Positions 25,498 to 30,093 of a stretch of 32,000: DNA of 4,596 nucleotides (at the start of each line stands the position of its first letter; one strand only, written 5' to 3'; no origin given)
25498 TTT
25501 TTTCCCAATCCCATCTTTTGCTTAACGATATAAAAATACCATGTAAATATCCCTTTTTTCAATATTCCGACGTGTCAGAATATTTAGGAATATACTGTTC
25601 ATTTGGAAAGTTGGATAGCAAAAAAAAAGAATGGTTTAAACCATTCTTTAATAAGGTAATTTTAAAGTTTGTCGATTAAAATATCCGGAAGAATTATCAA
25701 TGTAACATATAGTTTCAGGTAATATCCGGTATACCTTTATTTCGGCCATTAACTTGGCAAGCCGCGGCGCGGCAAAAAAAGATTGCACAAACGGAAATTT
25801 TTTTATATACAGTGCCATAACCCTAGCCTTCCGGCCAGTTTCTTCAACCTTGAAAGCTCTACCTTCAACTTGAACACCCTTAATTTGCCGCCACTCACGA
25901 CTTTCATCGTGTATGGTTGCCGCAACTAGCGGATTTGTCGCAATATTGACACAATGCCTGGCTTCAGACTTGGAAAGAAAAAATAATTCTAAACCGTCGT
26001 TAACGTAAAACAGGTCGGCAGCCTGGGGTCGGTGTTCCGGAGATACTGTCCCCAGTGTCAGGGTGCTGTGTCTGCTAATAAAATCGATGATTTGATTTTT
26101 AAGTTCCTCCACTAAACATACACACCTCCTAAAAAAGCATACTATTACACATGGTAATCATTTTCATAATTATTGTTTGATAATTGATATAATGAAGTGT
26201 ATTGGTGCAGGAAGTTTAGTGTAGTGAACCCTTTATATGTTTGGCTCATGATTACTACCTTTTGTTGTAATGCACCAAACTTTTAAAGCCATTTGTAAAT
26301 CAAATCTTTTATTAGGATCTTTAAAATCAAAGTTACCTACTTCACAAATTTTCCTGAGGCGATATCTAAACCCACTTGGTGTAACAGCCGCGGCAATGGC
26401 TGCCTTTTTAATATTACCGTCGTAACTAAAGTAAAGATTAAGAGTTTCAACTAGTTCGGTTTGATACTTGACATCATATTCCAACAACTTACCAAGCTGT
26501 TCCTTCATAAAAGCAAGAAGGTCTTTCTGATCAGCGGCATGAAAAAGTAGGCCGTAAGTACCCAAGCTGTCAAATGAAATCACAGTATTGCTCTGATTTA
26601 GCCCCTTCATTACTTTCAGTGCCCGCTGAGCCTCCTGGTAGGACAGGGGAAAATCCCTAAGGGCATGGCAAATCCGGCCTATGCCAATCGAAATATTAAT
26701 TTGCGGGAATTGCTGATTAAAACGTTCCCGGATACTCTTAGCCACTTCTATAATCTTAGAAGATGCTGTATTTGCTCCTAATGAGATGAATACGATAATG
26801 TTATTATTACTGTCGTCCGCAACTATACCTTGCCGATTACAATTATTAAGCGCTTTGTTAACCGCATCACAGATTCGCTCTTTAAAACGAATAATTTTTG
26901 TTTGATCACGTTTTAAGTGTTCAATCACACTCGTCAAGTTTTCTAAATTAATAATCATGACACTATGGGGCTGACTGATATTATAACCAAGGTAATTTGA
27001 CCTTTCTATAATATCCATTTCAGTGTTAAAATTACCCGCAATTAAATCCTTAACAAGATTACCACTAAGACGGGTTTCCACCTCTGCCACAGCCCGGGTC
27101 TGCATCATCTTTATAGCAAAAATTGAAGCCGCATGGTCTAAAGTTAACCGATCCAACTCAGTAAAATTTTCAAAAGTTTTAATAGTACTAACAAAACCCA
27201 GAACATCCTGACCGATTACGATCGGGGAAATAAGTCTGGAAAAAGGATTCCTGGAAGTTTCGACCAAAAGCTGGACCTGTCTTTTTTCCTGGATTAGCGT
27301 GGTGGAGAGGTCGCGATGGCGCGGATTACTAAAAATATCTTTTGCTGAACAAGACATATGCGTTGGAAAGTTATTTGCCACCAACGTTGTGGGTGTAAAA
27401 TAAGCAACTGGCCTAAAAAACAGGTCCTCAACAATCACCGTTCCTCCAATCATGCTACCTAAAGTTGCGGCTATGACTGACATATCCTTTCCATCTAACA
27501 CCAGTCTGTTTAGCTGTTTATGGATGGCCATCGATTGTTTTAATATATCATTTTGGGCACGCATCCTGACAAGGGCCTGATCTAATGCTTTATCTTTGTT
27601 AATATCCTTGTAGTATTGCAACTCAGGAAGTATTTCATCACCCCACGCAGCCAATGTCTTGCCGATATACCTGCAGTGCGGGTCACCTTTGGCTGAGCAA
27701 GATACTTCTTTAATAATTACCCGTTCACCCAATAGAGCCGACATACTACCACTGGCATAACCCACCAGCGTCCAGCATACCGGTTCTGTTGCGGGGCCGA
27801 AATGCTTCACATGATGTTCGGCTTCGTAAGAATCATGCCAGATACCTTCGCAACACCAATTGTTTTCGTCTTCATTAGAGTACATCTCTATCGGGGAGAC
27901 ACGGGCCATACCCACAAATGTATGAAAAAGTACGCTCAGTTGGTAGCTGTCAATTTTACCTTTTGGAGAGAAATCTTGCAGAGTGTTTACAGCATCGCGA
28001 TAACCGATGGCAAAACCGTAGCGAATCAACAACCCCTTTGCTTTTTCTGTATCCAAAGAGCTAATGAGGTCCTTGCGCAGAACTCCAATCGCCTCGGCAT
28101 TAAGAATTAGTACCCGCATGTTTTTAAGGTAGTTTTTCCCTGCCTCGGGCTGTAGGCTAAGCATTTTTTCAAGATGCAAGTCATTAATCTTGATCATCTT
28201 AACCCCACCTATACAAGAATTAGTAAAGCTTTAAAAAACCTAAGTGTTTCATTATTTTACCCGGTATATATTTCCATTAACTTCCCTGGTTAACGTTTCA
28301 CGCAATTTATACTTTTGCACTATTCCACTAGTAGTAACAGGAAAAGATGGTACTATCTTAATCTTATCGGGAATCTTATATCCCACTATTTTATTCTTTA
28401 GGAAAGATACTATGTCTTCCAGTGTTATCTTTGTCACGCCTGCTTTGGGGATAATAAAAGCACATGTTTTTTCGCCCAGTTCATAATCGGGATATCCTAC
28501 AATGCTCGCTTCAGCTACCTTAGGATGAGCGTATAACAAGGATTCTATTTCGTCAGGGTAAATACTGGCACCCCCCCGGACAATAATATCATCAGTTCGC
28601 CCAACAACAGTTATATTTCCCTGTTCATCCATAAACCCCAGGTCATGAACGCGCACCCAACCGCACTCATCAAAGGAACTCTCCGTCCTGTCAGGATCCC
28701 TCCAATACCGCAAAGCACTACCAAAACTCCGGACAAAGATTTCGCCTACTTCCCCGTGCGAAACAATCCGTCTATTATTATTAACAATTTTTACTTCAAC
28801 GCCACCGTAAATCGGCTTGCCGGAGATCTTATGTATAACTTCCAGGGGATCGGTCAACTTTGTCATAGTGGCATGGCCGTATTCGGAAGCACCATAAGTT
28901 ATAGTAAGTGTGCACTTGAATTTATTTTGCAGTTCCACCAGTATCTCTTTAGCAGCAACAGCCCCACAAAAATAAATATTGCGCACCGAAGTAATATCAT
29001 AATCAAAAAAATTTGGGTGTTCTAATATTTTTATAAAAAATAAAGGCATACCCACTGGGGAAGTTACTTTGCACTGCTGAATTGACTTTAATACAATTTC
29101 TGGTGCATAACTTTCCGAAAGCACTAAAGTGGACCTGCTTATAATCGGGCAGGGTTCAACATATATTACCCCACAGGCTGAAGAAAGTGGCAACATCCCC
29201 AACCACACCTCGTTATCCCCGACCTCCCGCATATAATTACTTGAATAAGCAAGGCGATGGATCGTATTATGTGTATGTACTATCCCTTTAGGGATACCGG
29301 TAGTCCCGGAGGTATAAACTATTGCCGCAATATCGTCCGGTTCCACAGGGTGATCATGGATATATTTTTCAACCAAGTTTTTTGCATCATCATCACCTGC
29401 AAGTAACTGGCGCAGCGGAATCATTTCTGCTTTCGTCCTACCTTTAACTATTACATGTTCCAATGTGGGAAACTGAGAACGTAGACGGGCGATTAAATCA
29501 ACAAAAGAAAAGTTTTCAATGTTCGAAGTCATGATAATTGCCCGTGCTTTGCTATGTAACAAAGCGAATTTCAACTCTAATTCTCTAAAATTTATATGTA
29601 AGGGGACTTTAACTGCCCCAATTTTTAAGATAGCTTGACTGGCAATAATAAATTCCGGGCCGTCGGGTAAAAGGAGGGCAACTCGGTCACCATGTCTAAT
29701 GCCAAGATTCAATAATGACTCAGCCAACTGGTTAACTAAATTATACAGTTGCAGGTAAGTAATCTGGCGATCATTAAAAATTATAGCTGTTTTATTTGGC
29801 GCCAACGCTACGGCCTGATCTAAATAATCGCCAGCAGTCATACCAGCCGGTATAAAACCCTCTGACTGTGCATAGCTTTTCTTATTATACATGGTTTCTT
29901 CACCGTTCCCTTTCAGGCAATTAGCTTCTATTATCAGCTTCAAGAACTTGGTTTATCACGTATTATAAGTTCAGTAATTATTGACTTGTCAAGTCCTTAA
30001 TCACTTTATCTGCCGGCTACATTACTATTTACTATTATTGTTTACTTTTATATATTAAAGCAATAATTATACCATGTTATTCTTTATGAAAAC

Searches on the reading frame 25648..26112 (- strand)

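Call 10: search_protein_families(library=pfam, proteins=[window:25648-26112:-], max_evalue=0.001)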
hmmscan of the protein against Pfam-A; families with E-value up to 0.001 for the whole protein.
window:25648-26112:- (154 aa): 2 families
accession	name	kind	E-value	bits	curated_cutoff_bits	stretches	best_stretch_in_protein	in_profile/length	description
PF01243.27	PNPOx_N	-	2.3e-11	44.5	28.1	1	5-106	2-93/120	Pyridoxamine 5'-phosphate oxidase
PF12900.13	Pyridox_ox_2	-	6.6e-05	23.3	27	1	7-135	4-136/140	Pyridoxamine 5'-phosphate oxidase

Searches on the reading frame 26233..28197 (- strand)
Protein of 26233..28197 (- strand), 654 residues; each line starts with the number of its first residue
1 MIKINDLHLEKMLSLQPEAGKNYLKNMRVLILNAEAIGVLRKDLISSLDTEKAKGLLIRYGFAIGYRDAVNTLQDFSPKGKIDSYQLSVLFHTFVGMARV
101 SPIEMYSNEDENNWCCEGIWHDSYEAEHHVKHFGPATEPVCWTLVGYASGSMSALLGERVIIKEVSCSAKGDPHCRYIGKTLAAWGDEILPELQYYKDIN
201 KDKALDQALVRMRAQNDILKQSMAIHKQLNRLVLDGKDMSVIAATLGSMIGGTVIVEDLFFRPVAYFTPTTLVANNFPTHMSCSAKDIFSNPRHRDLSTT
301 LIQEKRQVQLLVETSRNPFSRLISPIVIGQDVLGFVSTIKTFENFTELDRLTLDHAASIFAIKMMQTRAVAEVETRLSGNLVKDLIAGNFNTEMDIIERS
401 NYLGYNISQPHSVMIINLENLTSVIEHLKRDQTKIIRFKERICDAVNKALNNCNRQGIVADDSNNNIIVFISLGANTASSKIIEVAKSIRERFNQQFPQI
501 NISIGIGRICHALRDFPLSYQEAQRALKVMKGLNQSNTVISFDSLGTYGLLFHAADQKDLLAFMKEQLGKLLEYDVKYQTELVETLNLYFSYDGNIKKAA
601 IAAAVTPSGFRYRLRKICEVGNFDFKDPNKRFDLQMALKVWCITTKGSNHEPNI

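Call 10: search_protein_families(library=pfam, proteins=[window:26233-28197:-], max_evalue=0.001)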
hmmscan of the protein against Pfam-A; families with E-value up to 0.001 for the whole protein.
window:26233-28197:- (654 aa): 4 families
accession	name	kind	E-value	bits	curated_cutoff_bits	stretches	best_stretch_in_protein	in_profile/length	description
PF06505.16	XylR_N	-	2e-25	88.9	23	1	9-106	2-99/101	Activator of aromatic catabolism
PF17853.6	GGDEF_2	-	2.7e-22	79.6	24.5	1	388-529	2-116/116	GGDEF-like domain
PF13556.12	HTH_30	-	1.2e-13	51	27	1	582-640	1-59/59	PucR C-terminal helix-turn-helix domain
PF02830.23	V4R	-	2.2e-13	50.5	31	1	120-178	1-59/62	V4R domain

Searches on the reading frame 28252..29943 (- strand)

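Call 10: search_protein_families(library=pfam, proteins=[window:28252-29943:-], max_evalue=0.001)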
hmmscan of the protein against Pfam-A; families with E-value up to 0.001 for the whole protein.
window:28252-29943:- (563 aa): 2 families
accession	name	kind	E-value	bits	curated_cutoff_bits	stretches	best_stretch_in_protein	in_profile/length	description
PF00501.34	AMP-binding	-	1.3e-77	261.7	29.9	1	42-414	2-384/384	AMP-binding enzyme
PF13193.12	AMP-binding_C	-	1.3e-16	61.7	24.5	1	465-540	1-75/76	AMP-binding enzyme C-terminal domain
